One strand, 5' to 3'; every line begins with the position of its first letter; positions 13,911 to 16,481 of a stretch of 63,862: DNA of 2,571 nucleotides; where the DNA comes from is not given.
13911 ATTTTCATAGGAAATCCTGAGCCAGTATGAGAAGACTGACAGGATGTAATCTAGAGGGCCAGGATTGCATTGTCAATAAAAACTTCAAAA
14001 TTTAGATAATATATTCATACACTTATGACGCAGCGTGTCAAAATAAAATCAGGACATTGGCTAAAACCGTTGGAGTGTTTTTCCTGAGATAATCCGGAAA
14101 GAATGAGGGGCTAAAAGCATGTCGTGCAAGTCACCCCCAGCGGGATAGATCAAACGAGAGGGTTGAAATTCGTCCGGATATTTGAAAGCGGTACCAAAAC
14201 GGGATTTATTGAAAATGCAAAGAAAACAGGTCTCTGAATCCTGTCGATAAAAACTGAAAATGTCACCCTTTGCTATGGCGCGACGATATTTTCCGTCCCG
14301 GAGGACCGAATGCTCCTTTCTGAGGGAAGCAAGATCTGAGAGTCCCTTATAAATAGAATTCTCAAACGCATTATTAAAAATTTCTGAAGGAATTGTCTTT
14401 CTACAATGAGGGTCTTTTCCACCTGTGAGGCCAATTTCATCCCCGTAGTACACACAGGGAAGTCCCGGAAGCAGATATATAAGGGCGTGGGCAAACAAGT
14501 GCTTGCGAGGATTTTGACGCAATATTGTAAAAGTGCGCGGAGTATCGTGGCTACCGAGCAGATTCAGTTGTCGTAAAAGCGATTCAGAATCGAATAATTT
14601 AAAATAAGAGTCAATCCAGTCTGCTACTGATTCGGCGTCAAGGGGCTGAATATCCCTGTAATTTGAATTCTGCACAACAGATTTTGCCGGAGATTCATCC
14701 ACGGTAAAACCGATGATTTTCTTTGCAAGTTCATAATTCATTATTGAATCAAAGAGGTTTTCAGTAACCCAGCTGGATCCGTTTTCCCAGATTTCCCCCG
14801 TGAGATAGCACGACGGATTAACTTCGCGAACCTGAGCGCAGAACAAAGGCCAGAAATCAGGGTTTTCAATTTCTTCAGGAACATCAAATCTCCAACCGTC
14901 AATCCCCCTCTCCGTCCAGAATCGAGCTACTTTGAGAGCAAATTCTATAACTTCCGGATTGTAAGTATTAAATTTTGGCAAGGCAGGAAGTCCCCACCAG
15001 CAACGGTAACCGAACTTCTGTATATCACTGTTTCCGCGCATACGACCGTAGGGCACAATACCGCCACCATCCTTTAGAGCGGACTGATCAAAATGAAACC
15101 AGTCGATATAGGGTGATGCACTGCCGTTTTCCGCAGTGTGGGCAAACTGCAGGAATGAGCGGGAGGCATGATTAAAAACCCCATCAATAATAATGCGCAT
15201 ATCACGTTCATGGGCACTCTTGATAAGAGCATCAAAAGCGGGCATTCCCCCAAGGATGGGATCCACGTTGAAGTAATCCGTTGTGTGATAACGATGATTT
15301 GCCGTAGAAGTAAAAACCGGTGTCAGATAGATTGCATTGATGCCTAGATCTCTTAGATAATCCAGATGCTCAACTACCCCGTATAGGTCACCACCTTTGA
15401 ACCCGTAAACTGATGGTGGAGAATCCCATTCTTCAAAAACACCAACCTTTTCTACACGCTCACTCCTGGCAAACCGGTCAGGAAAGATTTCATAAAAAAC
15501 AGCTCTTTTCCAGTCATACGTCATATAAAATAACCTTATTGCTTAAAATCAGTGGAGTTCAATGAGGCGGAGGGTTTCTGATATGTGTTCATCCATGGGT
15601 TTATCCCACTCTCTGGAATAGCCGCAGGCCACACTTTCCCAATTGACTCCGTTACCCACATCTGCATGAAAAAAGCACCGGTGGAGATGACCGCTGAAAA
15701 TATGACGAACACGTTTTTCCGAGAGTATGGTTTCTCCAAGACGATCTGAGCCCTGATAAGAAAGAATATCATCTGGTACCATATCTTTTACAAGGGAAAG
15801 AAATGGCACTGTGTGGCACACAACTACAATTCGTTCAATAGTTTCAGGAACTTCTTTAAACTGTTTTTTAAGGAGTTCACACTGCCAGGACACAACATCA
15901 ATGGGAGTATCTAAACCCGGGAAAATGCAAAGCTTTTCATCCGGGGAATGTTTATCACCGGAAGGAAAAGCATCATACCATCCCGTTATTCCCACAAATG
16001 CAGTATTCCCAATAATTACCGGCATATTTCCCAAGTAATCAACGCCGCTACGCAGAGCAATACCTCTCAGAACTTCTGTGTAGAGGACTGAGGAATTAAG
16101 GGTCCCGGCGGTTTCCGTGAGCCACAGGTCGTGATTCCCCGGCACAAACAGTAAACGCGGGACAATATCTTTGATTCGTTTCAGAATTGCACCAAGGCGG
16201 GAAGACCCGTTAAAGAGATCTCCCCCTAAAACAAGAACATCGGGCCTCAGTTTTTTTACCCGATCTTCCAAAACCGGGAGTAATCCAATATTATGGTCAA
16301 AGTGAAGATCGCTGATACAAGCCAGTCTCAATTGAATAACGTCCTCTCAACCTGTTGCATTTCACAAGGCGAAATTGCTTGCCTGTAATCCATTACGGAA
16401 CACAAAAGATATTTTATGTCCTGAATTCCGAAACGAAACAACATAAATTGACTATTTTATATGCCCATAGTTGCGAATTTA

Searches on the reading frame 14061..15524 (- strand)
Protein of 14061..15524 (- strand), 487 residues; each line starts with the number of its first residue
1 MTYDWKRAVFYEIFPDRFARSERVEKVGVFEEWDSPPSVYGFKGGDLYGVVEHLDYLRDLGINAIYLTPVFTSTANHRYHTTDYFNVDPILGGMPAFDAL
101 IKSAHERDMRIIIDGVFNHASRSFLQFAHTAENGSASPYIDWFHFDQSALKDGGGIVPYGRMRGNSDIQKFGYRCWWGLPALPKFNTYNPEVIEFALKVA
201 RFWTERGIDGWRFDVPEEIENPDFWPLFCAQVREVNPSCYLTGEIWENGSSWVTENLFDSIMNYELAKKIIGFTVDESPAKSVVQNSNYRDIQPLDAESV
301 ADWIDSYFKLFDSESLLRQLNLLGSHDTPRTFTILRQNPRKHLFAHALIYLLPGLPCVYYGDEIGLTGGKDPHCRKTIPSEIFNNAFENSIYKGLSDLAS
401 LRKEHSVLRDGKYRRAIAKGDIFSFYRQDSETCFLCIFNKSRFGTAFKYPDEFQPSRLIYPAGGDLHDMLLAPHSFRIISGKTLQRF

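Call 44: search_protein_families(library=pfam, proteins=[window:14061-15524:-], max_evalue=0.00001)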
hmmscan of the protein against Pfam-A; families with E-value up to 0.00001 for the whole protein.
window:14061-15524:- (487 aa): 1 family
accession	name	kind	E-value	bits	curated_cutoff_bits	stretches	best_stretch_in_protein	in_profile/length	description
PF00128.31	Alpha-amylase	-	1.7e-62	212.6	22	1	13-370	2-360/446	Alpha amylase, catalytic domain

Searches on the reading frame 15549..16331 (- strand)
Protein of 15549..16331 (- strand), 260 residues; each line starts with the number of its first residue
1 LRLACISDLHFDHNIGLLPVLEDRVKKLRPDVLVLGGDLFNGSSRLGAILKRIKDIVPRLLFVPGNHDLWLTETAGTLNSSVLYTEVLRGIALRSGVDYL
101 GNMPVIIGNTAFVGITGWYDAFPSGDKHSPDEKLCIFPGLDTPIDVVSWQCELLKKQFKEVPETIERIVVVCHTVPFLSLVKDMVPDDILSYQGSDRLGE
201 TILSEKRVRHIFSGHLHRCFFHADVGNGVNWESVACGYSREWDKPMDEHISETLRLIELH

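Call 44: search_protein_families(library=pfam, proteins=[window:15549-16331:-], max_evalue=0.00001)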
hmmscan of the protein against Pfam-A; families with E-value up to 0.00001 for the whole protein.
window:15549-16331:- (260 aa): 2 families
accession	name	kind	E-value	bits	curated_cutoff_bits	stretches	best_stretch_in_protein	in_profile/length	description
PF00149.33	Metallophos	-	4e-16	60.5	21.5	1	1-219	1-191/191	Calcineurin-like phosphoesterase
PF12850.12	Metallophos_2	-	3.8e-06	27.4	27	0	1-80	1-60/154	Calcineurin-like phosphoesterase superfamily domain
